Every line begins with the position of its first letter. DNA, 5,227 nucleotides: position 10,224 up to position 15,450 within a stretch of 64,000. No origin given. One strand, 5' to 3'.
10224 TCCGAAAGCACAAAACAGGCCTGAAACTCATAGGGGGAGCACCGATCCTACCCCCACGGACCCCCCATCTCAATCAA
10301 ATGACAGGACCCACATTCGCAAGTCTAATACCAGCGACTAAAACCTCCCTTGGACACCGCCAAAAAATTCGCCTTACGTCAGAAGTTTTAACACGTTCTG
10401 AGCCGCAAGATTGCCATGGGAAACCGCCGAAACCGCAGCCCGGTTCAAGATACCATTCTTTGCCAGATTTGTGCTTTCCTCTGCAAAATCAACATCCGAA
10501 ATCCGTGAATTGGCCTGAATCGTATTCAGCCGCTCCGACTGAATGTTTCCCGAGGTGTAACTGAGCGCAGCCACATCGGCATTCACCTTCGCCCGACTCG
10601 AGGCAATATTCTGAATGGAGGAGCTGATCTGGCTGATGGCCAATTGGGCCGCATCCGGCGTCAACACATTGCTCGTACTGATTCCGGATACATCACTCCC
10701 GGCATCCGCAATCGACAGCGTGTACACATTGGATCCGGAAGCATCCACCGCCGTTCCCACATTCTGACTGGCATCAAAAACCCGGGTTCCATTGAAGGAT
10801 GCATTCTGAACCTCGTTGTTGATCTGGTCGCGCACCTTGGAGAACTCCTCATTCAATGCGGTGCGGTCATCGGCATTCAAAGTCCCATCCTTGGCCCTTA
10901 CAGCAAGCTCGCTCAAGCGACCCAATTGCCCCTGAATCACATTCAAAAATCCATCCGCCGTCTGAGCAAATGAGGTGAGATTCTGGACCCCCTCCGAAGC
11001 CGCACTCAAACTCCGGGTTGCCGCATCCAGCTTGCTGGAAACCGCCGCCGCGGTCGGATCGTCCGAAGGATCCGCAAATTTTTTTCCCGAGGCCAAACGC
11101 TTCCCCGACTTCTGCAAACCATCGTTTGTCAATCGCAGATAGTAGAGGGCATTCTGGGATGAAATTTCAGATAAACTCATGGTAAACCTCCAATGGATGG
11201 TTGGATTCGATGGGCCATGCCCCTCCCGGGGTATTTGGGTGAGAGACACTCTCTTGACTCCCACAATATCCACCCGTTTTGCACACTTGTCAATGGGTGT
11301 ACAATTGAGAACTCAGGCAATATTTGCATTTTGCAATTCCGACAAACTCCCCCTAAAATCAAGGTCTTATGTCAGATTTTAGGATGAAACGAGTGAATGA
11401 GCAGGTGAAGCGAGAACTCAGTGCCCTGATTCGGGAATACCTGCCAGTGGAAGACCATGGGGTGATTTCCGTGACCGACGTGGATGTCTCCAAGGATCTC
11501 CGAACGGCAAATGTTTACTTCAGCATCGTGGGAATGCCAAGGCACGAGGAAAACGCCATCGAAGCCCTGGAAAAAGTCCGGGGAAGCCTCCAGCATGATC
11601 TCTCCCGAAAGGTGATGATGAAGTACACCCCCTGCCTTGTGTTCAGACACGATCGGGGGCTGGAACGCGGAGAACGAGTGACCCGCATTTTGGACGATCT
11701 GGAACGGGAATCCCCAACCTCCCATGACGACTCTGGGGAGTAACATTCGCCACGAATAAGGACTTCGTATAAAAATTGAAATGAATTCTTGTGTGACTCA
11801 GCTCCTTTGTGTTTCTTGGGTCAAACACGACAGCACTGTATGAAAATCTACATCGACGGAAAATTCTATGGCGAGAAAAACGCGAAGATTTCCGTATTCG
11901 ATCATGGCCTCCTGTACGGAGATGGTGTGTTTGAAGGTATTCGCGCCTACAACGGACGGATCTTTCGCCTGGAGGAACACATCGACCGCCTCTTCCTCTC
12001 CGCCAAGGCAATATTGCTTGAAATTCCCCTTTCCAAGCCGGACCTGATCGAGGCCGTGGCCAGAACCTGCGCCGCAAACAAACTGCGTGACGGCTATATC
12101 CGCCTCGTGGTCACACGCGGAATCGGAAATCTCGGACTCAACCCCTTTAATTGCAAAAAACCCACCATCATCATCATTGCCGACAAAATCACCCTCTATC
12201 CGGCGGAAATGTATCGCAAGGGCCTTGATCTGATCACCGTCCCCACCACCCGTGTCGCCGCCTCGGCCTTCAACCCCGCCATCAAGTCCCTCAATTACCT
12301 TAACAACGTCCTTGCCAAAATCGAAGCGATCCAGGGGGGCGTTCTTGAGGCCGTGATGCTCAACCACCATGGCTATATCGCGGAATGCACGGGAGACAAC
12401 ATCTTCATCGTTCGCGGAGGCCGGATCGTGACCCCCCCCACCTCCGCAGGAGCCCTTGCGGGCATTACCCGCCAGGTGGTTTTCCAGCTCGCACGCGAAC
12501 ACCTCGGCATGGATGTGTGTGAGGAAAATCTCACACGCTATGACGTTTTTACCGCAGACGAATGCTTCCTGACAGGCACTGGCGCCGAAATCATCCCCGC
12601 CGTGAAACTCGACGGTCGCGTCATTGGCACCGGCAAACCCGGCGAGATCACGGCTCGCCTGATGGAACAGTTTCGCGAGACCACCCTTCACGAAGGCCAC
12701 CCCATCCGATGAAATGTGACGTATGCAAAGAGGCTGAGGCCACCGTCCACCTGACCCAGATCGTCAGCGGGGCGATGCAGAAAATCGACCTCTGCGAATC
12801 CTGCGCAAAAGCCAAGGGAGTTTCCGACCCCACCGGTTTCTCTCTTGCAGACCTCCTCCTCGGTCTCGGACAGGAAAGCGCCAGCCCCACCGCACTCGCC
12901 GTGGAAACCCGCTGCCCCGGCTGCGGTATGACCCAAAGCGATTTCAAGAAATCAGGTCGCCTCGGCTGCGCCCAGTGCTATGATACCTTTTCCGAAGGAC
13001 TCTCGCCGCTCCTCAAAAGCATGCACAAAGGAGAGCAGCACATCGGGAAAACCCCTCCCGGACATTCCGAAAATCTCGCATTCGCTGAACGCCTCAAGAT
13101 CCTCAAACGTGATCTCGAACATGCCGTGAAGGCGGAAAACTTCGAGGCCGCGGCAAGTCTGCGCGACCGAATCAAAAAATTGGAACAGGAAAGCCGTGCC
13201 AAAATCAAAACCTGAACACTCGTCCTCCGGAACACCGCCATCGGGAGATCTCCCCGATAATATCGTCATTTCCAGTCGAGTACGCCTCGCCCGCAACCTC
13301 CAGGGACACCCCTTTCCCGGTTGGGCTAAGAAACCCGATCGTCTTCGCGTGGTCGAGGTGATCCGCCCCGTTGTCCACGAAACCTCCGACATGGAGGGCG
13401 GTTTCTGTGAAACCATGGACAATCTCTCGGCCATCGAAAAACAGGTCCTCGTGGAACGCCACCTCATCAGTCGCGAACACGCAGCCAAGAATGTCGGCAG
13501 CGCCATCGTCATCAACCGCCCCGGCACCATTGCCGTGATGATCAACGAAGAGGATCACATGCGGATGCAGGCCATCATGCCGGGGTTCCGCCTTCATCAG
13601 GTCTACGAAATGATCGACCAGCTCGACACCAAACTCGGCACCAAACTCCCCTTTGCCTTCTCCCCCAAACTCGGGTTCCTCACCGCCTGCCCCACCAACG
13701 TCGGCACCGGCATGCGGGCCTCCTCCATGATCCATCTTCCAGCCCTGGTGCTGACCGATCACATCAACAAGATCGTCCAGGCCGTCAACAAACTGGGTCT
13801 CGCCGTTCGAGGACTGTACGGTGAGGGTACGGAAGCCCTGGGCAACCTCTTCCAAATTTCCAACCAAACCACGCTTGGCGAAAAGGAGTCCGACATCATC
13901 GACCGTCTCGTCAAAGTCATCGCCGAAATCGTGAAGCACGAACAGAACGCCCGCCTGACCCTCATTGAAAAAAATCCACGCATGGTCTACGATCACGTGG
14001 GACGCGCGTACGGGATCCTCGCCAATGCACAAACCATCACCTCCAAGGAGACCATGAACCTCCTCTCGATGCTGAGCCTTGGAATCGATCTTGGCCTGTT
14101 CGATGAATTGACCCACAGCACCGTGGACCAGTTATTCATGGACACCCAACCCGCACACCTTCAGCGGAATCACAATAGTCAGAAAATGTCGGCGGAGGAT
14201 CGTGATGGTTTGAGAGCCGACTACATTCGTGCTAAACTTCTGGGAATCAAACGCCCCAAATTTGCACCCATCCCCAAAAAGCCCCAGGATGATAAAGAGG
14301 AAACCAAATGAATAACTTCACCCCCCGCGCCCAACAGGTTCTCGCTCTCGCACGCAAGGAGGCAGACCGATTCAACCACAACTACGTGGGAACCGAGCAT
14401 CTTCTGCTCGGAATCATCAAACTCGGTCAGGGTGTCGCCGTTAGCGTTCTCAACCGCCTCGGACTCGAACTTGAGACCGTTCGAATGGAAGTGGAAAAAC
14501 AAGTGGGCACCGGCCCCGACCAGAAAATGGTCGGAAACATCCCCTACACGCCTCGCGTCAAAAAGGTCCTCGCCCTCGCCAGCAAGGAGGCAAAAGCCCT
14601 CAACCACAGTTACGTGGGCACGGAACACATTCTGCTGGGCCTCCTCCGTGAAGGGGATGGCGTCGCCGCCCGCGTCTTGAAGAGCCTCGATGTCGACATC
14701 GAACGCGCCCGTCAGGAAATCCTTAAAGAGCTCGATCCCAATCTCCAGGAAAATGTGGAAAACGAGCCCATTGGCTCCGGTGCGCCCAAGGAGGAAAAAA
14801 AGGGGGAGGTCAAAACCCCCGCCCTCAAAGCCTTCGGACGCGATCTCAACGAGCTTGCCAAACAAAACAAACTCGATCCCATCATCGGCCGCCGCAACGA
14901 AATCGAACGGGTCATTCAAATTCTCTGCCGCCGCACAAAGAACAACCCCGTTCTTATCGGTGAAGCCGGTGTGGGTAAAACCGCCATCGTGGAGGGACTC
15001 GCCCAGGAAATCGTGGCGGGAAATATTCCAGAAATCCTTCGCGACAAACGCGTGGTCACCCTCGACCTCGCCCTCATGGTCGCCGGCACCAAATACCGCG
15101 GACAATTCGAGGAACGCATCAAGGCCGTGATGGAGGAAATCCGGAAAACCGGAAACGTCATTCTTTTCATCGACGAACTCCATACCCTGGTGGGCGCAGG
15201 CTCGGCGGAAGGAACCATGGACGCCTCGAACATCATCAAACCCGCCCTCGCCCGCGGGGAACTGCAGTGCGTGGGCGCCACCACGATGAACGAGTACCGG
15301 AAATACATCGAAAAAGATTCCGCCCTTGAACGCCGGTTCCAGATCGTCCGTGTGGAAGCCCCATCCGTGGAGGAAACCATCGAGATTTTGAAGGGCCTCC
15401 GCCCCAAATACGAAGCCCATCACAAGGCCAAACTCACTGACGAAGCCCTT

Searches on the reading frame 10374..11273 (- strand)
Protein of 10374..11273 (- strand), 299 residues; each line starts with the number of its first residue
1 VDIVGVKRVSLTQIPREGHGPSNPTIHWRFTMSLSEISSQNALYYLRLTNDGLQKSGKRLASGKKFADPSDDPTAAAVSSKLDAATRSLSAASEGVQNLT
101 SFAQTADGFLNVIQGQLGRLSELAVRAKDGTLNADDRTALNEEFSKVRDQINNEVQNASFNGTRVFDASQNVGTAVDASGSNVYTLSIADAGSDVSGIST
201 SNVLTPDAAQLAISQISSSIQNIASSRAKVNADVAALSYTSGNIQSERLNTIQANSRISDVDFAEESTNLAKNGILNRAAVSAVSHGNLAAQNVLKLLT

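Call 32: search_protein_families(library=pfam, proteins=[window:10374-11273:-], max_evalue=0.001)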
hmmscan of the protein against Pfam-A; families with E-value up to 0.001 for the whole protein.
window:10374-11273:- (299 aa): 2 families
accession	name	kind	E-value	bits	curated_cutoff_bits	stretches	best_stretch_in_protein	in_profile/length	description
PF00669.25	Flagellin_N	-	3.4e-23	82.7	26.6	1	37-170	5-138/139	Bacterial flagellin N-terminal helical region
PF00700.27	Flagellin_C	-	2.6e-12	47.3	23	1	214-298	2-86/86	Bacterial flagellin C-terminal helical region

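Call 56: find_related_loci(query=window:10374-11273:-, collection=genome_contigs, flank=10000)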
Query window:10374-11273:- (299 aa) in genome_contigs; peptide patterns used: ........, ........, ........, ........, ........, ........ (x = any residue, [..] = any of these).
247 stretches matched a pattern; 5 encode a relative of the query (tblastn E <= 1e-3); 5 distinct loci.
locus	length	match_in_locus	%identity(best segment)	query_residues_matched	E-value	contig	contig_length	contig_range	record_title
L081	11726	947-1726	48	38-298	7e-68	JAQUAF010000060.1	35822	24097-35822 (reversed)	MAG: Verrucomicrobiia bacterium isolate STC_78 NODE_2355_length_35822_cov_9.055442_Sandtown_C, whole genome shotgun sequ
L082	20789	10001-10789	44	35-298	8e-62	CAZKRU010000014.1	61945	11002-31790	MAG TPA_asm: uncultured Verrucomicrobiota bacterium isolate SRP287051_co2_250 genome assembly, contig: NODE_1081_length_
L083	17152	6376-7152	45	35-298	3e-59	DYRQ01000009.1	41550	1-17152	MAG TPA_asm: Verrucomicrobium spinosum isolate SulCav_GS10_10_56_36 SulCav_GS10_10_504_length_41550_cov_22_037258, whole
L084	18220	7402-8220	41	27-298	2e-57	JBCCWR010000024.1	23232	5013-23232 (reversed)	MAG: Verrucomicrobiota bacterium isolate P01_F01_bin.106 k141_1568875_length_23232_cov_11.9776, whole genome shotgun seq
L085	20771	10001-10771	41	42-298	6e-49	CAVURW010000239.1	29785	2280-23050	MAG: uncultured Verrucomicrobiae bacterium isolate MFD01689.bin.2.69 genome assembly, contig: contig_69645, whole genome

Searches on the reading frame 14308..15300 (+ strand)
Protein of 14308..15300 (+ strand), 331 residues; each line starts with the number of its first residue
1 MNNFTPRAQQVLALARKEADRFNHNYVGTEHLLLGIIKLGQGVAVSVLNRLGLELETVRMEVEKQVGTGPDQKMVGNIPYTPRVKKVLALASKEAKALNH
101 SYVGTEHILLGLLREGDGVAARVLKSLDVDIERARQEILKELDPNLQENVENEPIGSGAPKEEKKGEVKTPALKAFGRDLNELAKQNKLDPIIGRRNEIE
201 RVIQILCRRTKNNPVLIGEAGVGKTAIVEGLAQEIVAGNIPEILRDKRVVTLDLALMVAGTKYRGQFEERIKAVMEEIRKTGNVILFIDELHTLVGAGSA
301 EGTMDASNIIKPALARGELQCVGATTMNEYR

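Call 59: find_related_loci(query=window:14308-15300:+, collection=genome_contigs, flank=10000)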
Query window:14308-15300:+ (331 aa) in genome_contigs; peptide patterns used: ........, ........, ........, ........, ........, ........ (x = any residue, [..] = any of these).
600 stretches matched a pattern (row limit reached: there are more); 597 encode a relative of the query (tblastn E <= 1e-3); the best 80 are kept; 80 distinct loci.
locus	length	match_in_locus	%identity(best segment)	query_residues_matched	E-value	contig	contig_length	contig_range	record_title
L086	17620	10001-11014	83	1-331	0e+0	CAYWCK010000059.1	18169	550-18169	MAG TPA_asm: uncultured Bifidobacteriaceae bacterium isolate binchicken_co118_301 genome assembly, contig: NODE_3205_len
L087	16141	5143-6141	84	1-331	0e+0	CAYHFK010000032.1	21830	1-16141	MAG TPA_asm: uncultured Bifidobacterium sp. isolate ERP119702_co2_223 genome assembly, contig: NODE_1235_length_21830_co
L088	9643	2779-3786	82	1-331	0e+0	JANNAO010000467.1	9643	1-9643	MAG: Verrucomicrobiota bacterium isolate OTE_78_metabat_453 OTE_78_k141_608384, whole genome shotgun sequence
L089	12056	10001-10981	85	1-331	0e+0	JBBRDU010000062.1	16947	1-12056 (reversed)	MAG: Chthoniobacterales bacterium isolate Co_metawrap_2469 Cmw_2469_k141_27907306_length_16947_cov_33.0000, whole genome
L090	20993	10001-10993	84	1-331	0e+0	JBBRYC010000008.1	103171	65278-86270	MAG: Chthoniobacterales bacterium isolate La5_metabat2.013 La5_metabat2.013_K_3326638_L_103171_cov_15.9840, whole genome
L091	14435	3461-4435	83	1-331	0e+0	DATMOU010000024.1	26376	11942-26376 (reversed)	MAG TPA_asm: Chthoniobacterales bacterium isolate SMAG_U12884 k141_2261653, whole genome shotgun sequence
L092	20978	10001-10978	83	1-331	0e+0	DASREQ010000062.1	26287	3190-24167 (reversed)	MAG TPA_asm: Candidatus Udaeobacter sp. isolate SMAG_U10010 k141_2020243, whole genome shotgun sequence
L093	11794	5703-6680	83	1-331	0e+0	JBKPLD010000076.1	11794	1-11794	MAG: Verrucomicrobiota bacterium isolate GS_HAYS_MAG_00101 GS_HAYS_000000190432, whole genome shotgun sequence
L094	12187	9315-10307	81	1-331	0e+0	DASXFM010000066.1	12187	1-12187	MAG TPA_asm: Verrucomicrobiia bacterium isolate SMAG_U5138 k141_7268, whole genome shotgun sequence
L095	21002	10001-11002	82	1-331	0e+0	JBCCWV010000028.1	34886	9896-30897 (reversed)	MAG: Verrucomicrobiota bacterium isolate P01_F01_bin.11 k141_17793_length_34886_cov_14.1497, whole genome shotgun sequen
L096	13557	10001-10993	81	1-331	0e+0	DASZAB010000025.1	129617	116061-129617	MAG TPA_asm: Verrucomicrobiia bacterium isolate SMAG_U6377 k141_596515, whole genome shotgun sequence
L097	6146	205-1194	83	1-331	0e+0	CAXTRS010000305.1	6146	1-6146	MAG TPA_asm: uncultured Chthoniobacterales bacterium isolate public_SRR14721930_metawrap_bin.1 genome assembly, contig:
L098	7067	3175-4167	80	1-331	0e+0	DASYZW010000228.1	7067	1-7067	MAG TPA_asm: Verrucomicrobiia bacterium isolate SMAG_U6372 k141_147383, whole genome shotgun sequence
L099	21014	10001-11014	80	1-331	0e+0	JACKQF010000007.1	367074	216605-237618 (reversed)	MAG: Verrucomicrobiaceae bacterium isolate HK-STAS-VERR-13 HK-STAS-VERR-13_7, whole genome shotgun sequence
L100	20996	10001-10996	82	1-331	0e+0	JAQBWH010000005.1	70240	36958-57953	MAG: Verrucomicrobia bacterium isolate casp150-mb.222 NODE_926_length_70240_cov_0.115995, whole genome shotgun sequence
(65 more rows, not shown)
